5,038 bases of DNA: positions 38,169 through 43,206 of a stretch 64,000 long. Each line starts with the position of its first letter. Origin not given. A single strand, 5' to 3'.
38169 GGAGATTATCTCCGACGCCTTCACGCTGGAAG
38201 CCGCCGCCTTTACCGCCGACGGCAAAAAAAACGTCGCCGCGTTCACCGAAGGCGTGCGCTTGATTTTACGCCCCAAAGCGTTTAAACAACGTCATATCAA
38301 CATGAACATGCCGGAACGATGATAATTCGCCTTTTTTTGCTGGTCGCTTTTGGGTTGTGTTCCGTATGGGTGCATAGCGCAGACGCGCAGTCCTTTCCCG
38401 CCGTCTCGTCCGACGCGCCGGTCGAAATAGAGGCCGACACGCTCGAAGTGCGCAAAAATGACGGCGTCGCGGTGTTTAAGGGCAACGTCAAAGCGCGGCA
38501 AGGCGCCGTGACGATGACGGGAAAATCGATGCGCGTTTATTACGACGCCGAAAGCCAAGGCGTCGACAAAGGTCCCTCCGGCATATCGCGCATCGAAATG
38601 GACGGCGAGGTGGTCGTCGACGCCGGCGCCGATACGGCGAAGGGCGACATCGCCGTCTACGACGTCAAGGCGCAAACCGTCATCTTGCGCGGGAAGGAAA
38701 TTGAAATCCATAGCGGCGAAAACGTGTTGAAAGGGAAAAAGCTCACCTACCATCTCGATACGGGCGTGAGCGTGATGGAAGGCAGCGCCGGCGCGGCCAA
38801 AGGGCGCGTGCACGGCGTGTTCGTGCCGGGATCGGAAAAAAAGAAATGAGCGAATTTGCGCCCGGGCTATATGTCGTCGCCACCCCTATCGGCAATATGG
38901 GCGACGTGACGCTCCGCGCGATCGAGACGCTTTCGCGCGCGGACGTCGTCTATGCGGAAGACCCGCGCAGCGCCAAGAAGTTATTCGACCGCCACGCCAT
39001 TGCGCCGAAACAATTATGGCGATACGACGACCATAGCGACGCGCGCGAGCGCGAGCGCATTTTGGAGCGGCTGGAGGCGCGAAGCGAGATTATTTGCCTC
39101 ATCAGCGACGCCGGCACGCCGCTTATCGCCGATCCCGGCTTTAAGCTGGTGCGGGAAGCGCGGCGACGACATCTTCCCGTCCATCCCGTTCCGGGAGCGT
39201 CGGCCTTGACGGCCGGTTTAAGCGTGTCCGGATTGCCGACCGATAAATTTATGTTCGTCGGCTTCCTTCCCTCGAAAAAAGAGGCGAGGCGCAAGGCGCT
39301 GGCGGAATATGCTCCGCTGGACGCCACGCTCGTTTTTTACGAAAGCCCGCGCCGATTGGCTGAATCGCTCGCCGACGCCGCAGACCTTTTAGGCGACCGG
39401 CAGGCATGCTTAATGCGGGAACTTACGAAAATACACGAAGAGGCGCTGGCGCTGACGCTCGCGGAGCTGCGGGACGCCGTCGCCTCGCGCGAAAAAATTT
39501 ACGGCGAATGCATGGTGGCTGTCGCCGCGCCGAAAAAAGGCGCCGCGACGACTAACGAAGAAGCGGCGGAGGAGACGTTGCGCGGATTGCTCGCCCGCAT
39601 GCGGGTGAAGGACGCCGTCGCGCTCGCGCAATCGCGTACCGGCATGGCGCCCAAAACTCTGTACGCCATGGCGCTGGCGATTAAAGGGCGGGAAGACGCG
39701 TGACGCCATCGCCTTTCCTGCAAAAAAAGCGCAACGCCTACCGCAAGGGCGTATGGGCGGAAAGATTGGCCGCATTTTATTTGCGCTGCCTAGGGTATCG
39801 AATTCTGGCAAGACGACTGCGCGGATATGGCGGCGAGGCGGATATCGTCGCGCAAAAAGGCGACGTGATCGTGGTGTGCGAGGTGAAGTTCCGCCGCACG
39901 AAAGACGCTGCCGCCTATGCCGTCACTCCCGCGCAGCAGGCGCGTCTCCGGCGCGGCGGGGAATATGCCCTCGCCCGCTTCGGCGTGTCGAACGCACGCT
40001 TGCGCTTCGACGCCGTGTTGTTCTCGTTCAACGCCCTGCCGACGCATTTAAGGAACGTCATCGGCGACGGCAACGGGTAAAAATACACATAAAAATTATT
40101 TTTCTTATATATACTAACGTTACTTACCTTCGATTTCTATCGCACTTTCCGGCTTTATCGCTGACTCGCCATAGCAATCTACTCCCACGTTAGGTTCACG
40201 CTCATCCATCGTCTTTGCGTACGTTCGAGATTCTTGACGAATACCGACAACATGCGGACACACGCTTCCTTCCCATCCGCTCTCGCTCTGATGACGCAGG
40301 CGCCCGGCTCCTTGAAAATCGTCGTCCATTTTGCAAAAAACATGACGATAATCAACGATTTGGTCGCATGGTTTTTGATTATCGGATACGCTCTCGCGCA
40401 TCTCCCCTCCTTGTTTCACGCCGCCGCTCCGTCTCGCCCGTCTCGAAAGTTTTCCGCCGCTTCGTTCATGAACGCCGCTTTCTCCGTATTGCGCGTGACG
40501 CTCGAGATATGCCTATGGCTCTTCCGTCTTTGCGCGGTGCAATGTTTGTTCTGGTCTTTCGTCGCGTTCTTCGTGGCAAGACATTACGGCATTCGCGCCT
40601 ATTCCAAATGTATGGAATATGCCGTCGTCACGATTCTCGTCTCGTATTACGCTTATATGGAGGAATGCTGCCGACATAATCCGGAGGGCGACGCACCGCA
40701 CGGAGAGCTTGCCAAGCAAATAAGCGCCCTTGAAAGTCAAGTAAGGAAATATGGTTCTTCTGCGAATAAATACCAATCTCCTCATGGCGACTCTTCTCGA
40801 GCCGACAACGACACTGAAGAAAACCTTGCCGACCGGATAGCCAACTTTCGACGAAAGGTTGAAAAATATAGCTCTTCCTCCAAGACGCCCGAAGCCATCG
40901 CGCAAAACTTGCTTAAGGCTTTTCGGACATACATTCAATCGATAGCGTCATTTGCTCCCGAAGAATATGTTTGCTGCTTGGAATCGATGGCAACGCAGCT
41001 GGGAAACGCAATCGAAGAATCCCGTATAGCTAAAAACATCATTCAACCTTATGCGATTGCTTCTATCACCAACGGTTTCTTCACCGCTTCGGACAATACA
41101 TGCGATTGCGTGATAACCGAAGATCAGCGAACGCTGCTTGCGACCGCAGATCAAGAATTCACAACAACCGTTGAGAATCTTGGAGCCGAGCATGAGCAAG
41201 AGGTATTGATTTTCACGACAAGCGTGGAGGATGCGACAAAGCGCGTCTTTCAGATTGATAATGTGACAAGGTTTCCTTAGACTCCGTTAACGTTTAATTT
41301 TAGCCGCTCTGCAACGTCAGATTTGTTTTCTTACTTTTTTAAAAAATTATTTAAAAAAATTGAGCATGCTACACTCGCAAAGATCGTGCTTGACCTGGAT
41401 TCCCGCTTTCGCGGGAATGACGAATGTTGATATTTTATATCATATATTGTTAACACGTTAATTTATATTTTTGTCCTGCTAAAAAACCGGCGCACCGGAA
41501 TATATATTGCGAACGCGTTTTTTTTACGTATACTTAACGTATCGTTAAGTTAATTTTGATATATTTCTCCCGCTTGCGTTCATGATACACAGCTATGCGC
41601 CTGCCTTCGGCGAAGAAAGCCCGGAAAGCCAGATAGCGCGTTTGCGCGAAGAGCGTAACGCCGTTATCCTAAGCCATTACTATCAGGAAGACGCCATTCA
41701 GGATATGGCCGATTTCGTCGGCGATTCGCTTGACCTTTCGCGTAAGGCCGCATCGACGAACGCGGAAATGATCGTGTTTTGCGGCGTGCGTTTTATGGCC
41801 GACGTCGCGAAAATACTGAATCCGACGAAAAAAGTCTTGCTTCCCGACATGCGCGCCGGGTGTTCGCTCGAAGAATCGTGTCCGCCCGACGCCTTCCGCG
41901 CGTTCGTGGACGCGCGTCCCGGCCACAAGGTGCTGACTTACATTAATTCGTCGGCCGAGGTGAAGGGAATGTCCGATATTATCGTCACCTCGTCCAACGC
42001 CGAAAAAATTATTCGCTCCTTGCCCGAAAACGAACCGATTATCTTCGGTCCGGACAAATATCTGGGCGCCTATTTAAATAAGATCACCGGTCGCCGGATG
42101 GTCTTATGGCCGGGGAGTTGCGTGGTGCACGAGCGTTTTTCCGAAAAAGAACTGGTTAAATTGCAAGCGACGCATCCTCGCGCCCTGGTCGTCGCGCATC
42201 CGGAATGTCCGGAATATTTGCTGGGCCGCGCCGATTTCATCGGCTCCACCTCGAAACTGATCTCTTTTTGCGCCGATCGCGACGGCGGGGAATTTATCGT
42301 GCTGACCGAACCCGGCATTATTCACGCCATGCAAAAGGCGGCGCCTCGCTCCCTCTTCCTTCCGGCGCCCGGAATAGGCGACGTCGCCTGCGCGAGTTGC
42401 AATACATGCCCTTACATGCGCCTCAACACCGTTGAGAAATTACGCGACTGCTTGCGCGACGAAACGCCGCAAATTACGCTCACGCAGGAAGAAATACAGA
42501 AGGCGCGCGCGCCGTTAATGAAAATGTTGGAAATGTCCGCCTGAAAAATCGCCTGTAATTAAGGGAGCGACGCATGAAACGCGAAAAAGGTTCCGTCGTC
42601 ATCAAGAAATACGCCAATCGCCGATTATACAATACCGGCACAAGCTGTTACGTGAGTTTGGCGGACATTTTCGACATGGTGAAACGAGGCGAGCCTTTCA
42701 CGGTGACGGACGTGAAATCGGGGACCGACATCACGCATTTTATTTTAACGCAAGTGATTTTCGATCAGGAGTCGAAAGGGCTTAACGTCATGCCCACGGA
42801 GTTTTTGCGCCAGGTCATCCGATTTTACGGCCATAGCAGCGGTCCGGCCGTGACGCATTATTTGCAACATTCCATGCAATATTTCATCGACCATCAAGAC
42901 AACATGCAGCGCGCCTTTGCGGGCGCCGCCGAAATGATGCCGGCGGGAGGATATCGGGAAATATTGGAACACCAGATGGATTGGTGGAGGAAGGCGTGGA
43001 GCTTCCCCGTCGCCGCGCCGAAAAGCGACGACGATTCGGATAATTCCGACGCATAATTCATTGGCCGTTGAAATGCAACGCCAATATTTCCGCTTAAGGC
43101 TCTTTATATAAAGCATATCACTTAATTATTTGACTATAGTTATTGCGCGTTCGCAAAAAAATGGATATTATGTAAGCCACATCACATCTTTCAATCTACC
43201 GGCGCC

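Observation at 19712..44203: Mosaic genome: single-gene lower-GC islets carrying orphan membrane or secreted proteins, wedged between GC-rich core genes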

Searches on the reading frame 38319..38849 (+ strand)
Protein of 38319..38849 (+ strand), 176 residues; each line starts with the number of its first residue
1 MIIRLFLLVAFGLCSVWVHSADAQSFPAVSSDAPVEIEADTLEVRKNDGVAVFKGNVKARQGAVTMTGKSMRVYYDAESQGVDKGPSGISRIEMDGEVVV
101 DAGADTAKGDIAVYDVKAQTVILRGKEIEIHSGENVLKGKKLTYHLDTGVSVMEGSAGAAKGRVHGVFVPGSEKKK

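Call 24: search_protein_families(library=pfam, proteins=[window:38319-38849:+])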
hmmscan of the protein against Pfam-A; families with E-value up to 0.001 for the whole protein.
window:38319-38849:+ (176 aa): 2 families
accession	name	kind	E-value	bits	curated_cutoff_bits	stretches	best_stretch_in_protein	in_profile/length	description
PF03968.19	LptD_N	-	6.3e-20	71.9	20.4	1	36-149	1-112/113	LptA/(LptD N-terminal domain) LPS transport protein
PF01016.24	Ribosomal_L27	-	0.00067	20.1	20.5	0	116-145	30-59/79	Ribosomal L27 protein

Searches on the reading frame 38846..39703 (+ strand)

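Call 24: search_protein_families(library=pfam, proteins=[window:38846-39703:+])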
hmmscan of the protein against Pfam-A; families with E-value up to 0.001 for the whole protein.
window:38846-39703:+ (285 aa): 2 families
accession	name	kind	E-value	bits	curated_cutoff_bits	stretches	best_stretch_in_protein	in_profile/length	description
PF00590.25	TP_methylase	-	2.5e-29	103.2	27.8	1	8-208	2-211/212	Tetrapyrrole (Corrin/Porphyrin) Methylases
PF23016.2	RsmI_C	-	3.1e-09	37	27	1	237-280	3-46/46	RsmI C-terminal HTH domain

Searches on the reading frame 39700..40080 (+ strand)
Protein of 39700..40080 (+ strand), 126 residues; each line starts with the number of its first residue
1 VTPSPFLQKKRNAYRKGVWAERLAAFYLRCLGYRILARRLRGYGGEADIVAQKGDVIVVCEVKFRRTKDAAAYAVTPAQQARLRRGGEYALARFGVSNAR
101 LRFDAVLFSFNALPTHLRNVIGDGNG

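Call 22: search_protein_families(library=ncbifam, proteins=[window:39700-40080:+], max_evalue=0.1)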
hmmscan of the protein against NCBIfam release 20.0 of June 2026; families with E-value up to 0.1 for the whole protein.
window:39700-40080:+ (126 aa): 22 families
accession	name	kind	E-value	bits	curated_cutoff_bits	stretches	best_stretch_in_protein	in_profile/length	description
NF009151.0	PRK12497.1-5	equivalog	2.8e-34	118.1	124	1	8-120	8-121/126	YraN family protein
NF011272.0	PRK14679.1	equivalog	9.6e-22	77.6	168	1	8-120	10-123/129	hypothetical protein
NF009154.0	PRK12497.3-3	equivalog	3.6e-20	72.2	109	1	12-110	8-108/123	YraN family protein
NF011271.0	PRK14678.1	equivalog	2.3e-16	59.9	172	1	15-108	7-100/120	hypothetical protein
NF011268.0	PRK14675.1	equivalog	3.7e-15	56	180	1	11-108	7-106/127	hypothetical protein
NF009150.0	PRK12497.1-3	equivalog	4.7e-14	52.5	81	1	11-112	3-107/118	YraN family protein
NF009152.0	PRK12497.2-4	equivalog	8.9e-12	45.1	111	1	12-83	6-77/114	YraN family protein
NF011280.0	PRK14688.1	equivalog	2.9e-11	43.4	230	1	16-106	8-100/121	hypothetical protein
TIGR00252.1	TIGR00252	hypoth_equivalog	9.9e-11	41.7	69.05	1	16-109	9-106/123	YraN family protein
NF011274.0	PRK14681.1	equivalog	4e-10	39.8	207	1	15-106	44-140/158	hypothetical protein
NF011273.0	PRK14680.1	equivalog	1.3e-09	38.1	199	1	15-107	7-101/134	hypothetical protein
NF009153.0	PRK12497.3-1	equivalog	1.7e-09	37.9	171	1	16-106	12-106/125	YraN family protein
NF011269.0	PRK14676.1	equivalog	1e-08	35.3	190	1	13-92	6-85/117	hypothetical protein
NF011276.0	PRK14683.1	equivalog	1.9e-08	34.8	150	1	10-119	8-117/122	hypothetical protein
NF011270.0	PRK14677.1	equivalog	3.7e-08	33.7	124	1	20-68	7-55/108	hypothetical protein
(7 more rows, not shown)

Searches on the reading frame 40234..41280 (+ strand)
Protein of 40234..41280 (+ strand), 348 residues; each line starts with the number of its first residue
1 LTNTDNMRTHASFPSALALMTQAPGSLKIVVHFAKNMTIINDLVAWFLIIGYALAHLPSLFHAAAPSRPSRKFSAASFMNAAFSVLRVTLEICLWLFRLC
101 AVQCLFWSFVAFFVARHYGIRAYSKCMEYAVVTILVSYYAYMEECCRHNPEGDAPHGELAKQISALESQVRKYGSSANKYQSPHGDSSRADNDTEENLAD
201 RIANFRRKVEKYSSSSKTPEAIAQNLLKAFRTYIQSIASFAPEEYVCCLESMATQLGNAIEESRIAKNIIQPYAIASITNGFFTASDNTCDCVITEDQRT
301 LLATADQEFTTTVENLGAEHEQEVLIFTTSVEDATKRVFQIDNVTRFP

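Call 6: search_protein_families(library=pfam, proteins=[window:40234-41280:+], max_evalue=0.1)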
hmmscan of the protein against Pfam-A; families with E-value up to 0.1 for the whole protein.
window:40234-41280:+ (348 aa): 2 families
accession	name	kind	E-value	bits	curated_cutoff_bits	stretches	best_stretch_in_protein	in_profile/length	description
PF13471.12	Transglut_core3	-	0.0022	18.3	26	0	65-122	25-76/117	Transglutaminase-like superfamily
PF01025.24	GrpE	-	0.094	12.8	25.8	0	188-266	6-83/165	GrpE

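Call 16: find_homologous_proteins(query=window:40234-41280:+, max_evalue=0.01)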
Query window:40234-41280:+ (348 aa): 1 proteins with E <= 0.01 among 1789 candidates.
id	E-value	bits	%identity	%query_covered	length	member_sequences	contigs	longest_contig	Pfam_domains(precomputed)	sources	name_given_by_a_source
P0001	9.0e-226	766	100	98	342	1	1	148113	-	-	-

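Call 22: search_protein_families(library=ncbifam, proteins=[window:40234-41280:+], max_evalue=0.1)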
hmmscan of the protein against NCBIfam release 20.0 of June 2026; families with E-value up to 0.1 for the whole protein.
window:40234-41280:+ (348 aa): 1 family
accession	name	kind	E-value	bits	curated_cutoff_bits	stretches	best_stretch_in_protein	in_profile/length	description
NF033537.1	lasso_biosyn_B2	equivalog_domain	0.018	15.4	33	0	65-122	30-91/132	lasso peptide biosynthesis B2 protein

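Call 23: search_protein_families(library=phrogs, proteins=[window:40234-41280:+], max_evalue=0.1)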
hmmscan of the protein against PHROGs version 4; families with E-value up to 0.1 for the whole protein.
window:40234-41280:+ (348 aa): 0 families

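Call 33: find_encoding_contigs(protein=P0001, flank=1000, max_places=3)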
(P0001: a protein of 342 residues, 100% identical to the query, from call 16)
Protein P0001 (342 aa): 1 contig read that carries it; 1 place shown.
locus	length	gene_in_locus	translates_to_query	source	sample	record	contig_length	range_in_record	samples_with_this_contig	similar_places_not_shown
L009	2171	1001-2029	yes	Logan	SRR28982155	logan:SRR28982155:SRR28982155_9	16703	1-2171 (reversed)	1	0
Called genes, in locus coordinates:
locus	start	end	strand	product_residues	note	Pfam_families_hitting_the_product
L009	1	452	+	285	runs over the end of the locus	PF00590:TP_methylase, PF23016:RsmI_C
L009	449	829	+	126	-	PF02021:UPF0102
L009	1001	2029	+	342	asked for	-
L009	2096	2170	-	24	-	?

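Call 55: search_solved_structures(query=window:40234-41280:+, max_evalue=1)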
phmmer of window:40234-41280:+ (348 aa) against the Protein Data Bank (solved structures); distinct sequences matched with E-value up to 1: 2.
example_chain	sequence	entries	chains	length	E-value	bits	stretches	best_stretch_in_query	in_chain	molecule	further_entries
8j23_A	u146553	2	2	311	0.26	13.8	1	39-135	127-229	Free fatty acid receptor 2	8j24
8j22_C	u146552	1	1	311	0.26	13.8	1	39-135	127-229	Free fatty acid receptor 2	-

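Call 90: search_protein_families(library=padloc, proteins=[window:40234-41280:+], max_evalue=0.01)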
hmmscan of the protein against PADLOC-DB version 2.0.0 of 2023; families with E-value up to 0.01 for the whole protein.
window:40234-41280:+ (348 aa): 0 families

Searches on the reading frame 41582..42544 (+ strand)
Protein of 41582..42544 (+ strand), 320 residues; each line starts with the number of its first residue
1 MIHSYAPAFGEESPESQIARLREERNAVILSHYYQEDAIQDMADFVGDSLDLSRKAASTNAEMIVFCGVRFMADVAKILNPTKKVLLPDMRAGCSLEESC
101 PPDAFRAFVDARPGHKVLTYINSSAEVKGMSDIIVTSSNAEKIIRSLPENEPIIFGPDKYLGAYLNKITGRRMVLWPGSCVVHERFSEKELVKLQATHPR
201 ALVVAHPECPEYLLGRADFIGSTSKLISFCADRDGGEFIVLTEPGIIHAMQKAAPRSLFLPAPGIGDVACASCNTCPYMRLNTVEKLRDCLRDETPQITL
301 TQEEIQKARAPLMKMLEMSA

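Call 24: search_protein_families(library=pfam, proteins=[window:41582-42544:+])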
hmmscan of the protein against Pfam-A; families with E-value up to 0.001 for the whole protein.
window:41582-42544:+ (320 aa): 1 family
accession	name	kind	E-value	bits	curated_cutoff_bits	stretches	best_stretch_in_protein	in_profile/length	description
PF02445.21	NadA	-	1.1e-111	373.1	27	1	17-317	2-295/295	Quinolinate synthetase A protein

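Call 38: find_related_loci(collection=genome_contigs, query=window:41582-42544:+, flank=6000)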
Query window:41582-42544:+ (320 aa) in genome_contigs; peptide patterns used: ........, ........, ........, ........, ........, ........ (x = any residue, [..] = any of these).
57 stretches matched a pattern; 12 encode a relative of the query (tblastn E <= 1e-3); 12 distinct loci.
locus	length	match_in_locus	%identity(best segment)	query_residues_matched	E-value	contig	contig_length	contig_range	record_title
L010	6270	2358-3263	63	16-319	1e-129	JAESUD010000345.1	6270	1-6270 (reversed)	MAG: Emcibacteraceae bacterium isolate NORP331 CoAssembly_4027383, whole genome shotgun sequence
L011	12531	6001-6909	61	15-316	4e-125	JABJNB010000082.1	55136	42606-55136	MAG: Rickettsiales bacterium isolate SI075_bin151 k141_2833873, whole genome shotgun sequence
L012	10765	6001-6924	58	11-318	5e-124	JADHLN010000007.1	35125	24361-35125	MAG: Rickettsiales bacterium isolate BS301-5m-G17 BS301-5m-C1348, whole genome shotgun sequence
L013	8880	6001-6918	58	11-316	4e-123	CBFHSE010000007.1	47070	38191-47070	MAG: Rickettsiales bacterium isolate AGTU_67_bin_13_permissive genome assembly, contig: AGTU_67_bin_13_permissive_c7, wh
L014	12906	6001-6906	58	15-319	4e-119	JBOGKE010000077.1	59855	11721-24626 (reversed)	MAG: Terriglobia bacterium isolate TC-S_metawrap_bin.145 k127_4346455, whole genome shotgun sequence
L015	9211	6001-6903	55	16-319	2e-117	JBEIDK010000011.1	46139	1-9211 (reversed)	MAG: Flavobacteriales bacterium isolate Sample-101-S75-bin-22 Sample_101_S75-bin_22-k141_1130464, whole genome shotgun s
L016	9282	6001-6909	54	16-319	6e-110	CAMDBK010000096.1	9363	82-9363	MAG: Chitinophaga pinensis isolate MaH-04nov19-256 genome assembly, contig: MaH-04nov19-C18649, whole genome shotgun seq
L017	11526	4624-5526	54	17-319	1e-106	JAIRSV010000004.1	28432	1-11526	MAG: Proteiniphilum sp. isolate Ct408_bin54 k119_3705130, whole genome shotgun sequence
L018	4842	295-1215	41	15-319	3e-78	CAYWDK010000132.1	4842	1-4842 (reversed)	MAG TPA_asm: uncultured Balneolaceae bacterium isolate SRP304980_co1_242 genome assembly, contig: NODE_18579_length_4842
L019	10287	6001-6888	40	15-319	1e-75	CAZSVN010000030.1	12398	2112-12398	MAG TPA_asm: uncultured Candidatus Izemoplasmatales bacterium isolate binchicken_co42_414 genome assembly, contig: NODE_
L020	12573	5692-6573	41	18-318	1e-69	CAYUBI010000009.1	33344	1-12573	MAG TPA_asm: uncultured Candidatus Marinamargulisbacteria bacterium isolate SRP272421_co3_728 genome assembly, contig: N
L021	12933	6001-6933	50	7-319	3e-108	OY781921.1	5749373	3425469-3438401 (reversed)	MAG: uncultured Saccharicrinis sp. isolate 044d8e91-df83-4d29-87ff-5f2b71dcf37c genome assembly, chromosome: 1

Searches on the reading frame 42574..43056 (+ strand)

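Call 24: search_protein_families(library=pfam, proteins=[window:42574-43056:+])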
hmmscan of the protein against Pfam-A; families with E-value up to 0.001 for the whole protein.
window:42574-43056:+ (160 aa): 2 families
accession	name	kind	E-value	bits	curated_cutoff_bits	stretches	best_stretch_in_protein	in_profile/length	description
PF07879.16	PHB_acc_N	-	4.3e-27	94.4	25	1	9-69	1-61/61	PHB/PHA accumulation regulator DNA-binding domain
PF05233.18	PHB_acc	-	2.8e-13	50.1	27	1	73-112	1-40/40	PHB accumulation regulatory domain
